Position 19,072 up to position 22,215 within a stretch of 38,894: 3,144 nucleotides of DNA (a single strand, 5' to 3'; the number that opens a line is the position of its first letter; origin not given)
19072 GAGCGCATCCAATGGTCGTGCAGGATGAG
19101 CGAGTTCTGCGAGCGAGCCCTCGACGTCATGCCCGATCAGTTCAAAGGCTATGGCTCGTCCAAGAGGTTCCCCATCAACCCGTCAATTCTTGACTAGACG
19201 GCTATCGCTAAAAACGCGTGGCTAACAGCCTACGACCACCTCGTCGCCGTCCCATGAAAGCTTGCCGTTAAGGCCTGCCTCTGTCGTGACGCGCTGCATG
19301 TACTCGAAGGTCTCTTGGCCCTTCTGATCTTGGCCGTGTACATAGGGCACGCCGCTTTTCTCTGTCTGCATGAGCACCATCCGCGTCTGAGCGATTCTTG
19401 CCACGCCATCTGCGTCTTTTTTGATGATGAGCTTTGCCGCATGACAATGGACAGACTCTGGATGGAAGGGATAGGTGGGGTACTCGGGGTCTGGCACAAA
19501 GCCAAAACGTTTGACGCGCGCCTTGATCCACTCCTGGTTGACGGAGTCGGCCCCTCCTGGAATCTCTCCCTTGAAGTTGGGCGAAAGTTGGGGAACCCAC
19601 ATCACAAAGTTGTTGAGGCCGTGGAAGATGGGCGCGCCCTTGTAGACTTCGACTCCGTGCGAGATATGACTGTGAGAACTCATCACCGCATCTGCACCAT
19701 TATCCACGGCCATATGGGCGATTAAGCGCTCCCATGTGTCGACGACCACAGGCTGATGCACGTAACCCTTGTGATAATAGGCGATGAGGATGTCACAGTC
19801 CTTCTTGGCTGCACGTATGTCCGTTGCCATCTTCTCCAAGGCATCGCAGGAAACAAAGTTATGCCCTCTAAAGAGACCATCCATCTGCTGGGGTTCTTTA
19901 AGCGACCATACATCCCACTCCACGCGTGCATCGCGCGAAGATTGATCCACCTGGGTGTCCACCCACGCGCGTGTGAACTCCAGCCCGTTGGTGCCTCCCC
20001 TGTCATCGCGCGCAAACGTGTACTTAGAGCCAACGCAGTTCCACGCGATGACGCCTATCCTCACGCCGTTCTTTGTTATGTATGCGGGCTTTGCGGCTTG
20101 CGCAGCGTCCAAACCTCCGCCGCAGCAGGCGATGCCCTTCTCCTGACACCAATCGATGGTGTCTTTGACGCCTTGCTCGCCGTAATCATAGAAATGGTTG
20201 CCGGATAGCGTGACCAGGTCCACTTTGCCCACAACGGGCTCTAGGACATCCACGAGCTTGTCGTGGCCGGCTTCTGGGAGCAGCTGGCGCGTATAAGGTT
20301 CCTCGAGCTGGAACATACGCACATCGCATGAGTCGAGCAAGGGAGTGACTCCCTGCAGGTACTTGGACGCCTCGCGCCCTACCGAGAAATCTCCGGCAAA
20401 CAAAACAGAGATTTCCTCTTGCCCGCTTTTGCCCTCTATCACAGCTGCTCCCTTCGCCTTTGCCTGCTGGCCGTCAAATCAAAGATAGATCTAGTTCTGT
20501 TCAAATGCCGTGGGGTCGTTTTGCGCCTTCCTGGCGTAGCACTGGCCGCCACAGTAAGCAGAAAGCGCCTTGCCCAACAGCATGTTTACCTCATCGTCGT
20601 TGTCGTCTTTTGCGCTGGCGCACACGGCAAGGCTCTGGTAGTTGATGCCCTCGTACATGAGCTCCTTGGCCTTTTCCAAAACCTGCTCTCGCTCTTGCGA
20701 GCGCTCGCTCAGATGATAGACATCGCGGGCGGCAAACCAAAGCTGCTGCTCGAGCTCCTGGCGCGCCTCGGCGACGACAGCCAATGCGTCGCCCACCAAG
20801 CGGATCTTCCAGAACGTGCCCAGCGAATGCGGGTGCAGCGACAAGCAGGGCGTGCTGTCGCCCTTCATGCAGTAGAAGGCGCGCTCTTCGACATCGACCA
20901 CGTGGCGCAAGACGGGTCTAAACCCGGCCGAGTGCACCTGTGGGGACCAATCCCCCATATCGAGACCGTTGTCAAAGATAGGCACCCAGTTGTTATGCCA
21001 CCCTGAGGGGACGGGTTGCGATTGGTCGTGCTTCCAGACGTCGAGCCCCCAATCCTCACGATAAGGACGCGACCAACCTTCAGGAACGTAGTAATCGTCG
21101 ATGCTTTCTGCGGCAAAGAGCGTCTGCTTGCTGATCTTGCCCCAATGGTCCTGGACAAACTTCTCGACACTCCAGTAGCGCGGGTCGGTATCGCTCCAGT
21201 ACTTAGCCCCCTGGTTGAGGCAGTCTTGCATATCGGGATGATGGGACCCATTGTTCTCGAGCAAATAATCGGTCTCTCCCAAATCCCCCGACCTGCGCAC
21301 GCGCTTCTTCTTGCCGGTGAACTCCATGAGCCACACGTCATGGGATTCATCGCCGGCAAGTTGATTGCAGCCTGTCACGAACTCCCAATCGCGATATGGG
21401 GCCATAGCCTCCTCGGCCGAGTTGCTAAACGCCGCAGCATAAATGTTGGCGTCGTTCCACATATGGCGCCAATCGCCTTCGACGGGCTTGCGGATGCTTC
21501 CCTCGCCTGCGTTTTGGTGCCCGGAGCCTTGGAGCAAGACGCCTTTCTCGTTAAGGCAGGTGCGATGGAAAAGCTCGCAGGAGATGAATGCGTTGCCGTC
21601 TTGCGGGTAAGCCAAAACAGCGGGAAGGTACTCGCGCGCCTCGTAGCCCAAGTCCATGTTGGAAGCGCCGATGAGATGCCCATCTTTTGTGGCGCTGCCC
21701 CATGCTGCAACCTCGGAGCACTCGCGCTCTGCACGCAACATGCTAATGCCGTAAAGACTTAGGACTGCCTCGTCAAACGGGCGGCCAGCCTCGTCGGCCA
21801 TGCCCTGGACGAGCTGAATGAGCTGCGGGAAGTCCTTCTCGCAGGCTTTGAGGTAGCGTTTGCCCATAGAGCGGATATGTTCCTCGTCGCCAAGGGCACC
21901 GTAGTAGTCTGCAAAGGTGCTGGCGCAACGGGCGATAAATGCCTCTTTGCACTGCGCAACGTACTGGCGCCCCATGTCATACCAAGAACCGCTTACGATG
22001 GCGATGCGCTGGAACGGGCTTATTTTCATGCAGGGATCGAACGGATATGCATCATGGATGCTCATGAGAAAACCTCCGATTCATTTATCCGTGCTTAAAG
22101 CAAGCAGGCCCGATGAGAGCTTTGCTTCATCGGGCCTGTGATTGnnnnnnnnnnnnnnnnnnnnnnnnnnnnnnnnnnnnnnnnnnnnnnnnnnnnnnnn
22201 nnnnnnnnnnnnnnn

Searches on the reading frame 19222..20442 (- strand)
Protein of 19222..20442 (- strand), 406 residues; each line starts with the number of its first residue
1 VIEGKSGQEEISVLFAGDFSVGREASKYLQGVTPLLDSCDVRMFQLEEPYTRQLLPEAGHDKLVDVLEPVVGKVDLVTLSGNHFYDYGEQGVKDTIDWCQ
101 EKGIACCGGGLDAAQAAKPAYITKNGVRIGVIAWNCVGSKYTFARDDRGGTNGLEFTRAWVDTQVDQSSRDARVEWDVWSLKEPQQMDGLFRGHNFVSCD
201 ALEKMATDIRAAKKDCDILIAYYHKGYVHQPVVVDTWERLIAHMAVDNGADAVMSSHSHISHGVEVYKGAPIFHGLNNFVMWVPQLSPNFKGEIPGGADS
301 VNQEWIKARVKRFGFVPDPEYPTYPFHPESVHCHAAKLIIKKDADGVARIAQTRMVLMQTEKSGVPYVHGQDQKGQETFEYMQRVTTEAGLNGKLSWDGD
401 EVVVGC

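Call 4: search_protein_families(library=pfam, proteins=[window:19222-20442:-], max_evalue=0.01)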
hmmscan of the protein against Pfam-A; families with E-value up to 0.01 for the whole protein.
window:19222-20442:- (406 aa): 2 families
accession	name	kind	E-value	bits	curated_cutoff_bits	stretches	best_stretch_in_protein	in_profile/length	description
PF09587.15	PGA_cap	-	4.2e-42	144.8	27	1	24-281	13-253/255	Bacterial capsule synthesis protein PGA_cap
PF02679.21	ComA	-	0.0099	15.8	25.2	0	30-111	10-75/243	(2R)-phospho-3-sulfolactate synthase (ComA)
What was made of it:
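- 19222..20442 (-): PGA_cap (CapA/MslH-like calcineurin-fold) protein. This family is the most frequent enzyme neighbour of the trio elsewhere. PF09587 at 4e-42 (call 4).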

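Call 47: search_protein_families(library=ncbifam, proteins=[window:19222-20442:-], max_evalue=0.00001)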
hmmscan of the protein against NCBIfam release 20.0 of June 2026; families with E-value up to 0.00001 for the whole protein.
window:19222-20442:- (406 aa): 1 family
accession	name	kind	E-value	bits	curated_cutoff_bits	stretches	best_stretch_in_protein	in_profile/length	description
NF038314.1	epimerase_MslH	equivalog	3.1e-14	52.2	700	1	202-281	237-317/439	lasso peptide C-terminal Trp epimerase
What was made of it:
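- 19222..20442 (-): NF038314 MslH epimerase scores 52 bits, far below the cutoff of 700 (call 47).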

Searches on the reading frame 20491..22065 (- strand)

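Call 4: search_protein_families(library=pfam, proteins=[window:20491-22065:-], max_evalue=0.01)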
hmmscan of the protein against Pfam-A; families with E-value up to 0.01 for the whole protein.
window:20491-22065:- (524 aa): 0 families

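Call 8: search_protein_families(library=ncbifam, proteins=[window:20491-22065:-], max_evalue=0.001)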
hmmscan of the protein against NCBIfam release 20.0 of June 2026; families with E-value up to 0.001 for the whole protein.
window:20491-22065:- (524 aa): 1 family
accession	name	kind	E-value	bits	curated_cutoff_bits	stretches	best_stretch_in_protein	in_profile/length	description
NF040521.1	C45_proenzyme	subfamily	4.3e-27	95.3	85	1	25-319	1-278/313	C45 family autoproteolytic acyltransferase/hydrolase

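Call 19: search_protein_families(library=pfam, proteins=[window:20491-22065:-], max_evalue=0.01)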
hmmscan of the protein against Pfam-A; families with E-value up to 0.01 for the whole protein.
window:20491-22065:- (524 aa): 0 families
